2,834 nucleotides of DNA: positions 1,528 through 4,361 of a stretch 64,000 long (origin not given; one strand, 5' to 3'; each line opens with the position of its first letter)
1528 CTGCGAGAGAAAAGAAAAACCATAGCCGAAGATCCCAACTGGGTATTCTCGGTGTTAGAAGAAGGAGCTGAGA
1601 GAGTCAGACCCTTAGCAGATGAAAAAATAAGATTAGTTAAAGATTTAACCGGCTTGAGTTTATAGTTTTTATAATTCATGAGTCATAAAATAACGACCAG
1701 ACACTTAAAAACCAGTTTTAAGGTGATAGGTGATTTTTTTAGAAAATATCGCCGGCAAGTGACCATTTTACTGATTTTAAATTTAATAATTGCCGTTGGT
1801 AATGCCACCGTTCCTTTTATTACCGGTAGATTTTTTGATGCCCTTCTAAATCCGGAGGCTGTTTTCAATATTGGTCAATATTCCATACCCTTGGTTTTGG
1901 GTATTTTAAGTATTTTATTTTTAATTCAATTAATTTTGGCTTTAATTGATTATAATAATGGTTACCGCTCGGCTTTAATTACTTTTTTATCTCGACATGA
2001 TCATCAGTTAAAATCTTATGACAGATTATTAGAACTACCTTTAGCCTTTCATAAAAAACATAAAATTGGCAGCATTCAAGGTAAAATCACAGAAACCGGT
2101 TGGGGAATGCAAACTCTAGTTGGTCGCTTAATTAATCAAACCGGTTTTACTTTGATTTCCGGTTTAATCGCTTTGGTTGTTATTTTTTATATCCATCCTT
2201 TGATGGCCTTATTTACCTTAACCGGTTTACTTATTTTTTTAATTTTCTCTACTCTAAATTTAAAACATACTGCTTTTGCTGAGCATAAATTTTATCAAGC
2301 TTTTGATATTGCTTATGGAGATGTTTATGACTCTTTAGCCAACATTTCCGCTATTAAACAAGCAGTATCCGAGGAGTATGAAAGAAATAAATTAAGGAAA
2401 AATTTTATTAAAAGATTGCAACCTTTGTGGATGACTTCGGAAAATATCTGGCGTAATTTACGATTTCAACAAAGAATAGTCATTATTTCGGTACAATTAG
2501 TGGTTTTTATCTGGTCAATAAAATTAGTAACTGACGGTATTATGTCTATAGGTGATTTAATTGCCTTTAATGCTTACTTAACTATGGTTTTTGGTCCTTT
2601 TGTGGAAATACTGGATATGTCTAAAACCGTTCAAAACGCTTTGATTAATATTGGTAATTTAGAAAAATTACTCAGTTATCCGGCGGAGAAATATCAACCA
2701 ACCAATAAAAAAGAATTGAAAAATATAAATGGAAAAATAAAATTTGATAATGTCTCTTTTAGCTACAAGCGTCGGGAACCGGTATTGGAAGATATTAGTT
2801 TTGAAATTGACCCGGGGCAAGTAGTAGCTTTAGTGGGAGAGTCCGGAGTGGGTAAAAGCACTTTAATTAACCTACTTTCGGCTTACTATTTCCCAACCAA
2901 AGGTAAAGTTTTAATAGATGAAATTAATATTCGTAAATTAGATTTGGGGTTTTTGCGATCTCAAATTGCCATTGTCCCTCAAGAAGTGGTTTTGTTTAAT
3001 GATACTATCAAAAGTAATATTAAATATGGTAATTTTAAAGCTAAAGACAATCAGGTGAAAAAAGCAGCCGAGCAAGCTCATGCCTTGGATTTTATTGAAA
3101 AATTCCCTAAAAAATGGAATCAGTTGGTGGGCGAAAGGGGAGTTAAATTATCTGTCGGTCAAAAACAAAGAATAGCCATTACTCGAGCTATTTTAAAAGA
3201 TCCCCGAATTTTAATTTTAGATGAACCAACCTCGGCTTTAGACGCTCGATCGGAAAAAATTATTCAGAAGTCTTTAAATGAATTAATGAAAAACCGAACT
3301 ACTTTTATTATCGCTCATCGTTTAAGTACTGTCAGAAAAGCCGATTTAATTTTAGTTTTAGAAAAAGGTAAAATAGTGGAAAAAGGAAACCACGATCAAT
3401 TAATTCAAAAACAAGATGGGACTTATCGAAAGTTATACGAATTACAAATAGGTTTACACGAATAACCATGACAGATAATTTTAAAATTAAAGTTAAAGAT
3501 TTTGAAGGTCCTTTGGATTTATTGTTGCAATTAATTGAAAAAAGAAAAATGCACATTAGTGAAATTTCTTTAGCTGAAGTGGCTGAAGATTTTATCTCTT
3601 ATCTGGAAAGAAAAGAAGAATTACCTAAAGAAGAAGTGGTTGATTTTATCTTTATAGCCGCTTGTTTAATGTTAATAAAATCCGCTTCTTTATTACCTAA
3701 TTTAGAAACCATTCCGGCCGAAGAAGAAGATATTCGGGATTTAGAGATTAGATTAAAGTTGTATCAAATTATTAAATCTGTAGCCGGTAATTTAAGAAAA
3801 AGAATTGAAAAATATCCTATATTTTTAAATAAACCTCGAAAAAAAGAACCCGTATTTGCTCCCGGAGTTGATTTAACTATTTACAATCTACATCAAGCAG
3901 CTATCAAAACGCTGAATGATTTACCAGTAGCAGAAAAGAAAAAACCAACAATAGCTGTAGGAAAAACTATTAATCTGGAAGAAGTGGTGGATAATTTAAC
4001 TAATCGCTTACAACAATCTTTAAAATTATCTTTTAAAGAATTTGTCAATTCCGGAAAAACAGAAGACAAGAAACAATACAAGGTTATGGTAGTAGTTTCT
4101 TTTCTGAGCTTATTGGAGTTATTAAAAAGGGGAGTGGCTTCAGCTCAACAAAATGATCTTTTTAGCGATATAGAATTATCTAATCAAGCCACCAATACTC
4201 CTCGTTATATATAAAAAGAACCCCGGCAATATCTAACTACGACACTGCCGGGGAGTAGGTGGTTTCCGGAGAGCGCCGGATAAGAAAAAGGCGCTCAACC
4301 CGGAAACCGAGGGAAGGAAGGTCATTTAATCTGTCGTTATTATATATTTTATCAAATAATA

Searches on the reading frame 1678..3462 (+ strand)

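Call 66: search_protein_families(library=pfam, proteins=[window:1678-3462:+], max_evalue=0.001)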
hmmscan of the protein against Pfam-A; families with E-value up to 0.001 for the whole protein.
window:1678-3462:+ (595 aa): 5 families
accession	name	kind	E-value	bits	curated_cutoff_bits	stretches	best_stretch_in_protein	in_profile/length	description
PF00005.33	ABC_tran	-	3e-34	119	25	1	370-519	1-137/137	ABC transporter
PF00664.28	ABC_membrane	-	9.8e-21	75.1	28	1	29-308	2-274/274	ABC transporter transmembrane region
PF03193.22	RsgA_GTPase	-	1.3e-06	28.7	30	1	344-401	72-127/174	RsgA GTPase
PF02463.25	SMC_N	-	4.8e-05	23.3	40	1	353-559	110-209/220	RecF/RecN/SMC N terminal domain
PF01926.29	MMR_HSR1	-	0.00065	20.2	21.9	0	383-401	2-20/113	50S ribosome-binding GTPase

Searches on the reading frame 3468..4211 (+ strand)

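Call 23: search_protein_families(library=pfam, proteins=[window:3468-4211:+], max_evalue=0.01)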
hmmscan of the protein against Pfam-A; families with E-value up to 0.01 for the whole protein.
window:3468-4211:+ (248 aa): 1 family
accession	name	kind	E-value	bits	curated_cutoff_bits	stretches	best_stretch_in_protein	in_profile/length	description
PF02616.19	SMC_ScpA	-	8.7e-17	62.3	24.6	1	22-237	1-229/232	Segregation and condensation protein ScpA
